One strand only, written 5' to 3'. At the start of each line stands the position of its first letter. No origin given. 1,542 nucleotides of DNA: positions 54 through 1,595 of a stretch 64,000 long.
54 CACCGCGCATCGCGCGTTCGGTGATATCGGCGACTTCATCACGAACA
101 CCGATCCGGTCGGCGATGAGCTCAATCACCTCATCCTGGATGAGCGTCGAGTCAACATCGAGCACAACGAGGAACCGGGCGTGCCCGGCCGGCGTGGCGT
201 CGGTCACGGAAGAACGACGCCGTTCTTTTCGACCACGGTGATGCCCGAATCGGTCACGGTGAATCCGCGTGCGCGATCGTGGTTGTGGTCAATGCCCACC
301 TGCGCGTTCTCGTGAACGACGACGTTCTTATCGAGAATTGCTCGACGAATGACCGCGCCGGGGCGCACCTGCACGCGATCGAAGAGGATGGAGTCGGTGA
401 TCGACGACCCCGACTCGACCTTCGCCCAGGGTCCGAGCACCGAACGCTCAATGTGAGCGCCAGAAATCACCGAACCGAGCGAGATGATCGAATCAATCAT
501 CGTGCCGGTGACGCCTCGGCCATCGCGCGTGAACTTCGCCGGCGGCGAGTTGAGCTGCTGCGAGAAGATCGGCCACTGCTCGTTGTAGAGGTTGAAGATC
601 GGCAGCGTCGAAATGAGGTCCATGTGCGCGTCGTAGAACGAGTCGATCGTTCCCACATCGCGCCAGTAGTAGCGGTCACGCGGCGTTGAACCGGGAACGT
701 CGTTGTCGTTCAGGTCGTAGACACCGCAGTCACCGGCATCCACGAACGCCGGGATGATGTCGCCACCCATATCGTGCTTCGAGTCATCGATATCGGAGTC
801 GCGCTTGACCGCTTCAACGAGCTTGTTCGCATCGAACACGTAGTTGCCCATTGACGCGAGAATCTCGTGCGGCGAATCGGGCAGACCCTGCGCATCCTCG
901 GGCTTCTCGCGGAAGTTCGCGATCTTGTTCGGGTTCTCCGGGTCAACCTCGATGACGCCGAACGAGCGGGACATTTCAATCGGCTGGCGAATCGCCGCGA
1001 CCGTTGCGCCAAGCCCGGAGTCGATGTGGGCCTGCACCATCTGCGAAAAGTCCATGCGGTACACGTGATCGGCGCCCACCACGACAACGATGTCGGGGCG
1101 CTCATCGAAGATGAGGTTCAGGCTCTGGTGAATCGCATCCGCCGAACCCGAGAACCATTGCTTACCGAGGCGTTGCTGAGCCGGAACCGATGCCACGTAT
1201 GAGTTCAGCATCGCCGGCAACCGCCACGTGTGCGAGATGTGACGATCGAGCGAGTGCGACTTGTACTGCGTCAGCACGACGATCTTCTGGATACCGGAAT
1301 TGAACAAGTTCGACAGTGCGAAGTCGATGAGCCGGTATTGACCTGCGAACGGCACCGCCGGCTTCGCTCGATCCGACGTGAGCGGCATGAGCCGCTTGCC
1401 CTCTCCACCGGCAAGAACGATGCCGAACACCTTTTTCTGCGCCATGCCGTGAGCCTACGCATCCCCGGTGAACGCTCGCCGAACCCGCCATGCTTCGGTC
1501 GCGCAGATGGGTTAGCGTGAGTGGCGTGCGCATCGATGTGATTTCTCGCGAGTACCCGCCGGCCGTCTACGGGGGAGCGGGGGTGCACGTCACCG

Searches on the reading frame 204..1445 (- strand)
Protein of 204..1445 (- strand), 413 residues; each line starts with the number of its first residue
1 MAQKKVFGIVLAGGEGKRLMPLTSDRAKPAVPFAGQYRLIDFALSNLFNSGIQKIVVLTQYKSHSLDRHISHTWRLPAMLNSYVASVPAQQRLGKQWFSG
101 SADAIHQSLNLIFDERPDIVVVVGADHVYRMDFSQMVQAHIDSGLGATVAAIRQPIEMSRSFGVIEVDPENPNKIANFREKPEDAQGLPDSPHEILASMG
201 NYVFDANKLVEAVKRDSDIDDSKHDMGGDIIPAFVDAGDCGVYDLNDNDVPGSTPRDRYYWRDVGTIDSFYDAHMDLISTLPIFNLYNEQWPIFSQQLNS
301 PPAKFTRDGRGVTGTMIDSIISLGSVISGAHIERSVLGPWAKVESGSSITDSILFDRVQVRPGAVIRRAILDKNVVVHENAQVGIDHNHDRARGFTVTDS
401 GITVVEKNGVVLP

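Call 49: search_protein_families(library=pfam, proteins=[window:204-1445:-], max_evalue=0.0001)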
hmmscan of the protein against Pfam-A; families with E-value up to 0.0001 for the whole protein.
window:204-1445:- (413 aa): 5 families
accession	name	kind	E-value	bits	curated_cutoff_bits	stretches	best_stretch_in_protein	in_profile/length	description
PF00483.29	NTP_transferase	-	3.8e-62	210.5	21.2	1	8-277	2-242/245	Nucleotidyl transferase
PF24894.1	Hexapep_GlmU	-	3.3e-35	120.8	23.3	1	301-405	1-104/104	GlmU-like, C-terminal hexapeptide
PF25247.1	LbH_GLGC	-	1.9e-10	41.2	27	0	360-411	76-130/135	GLGC left-handed parallel beta-helix domain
PF25084.1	LbH_EIF2B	-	2.6e-09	37.5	54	1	325-383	29-87/105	EIF2B subunit epsilon LbH domain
PF12804.13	NTP_transf_3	-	3.2e-06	27.8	27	1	8-149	1-120/160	MobA-like NTP transferase domain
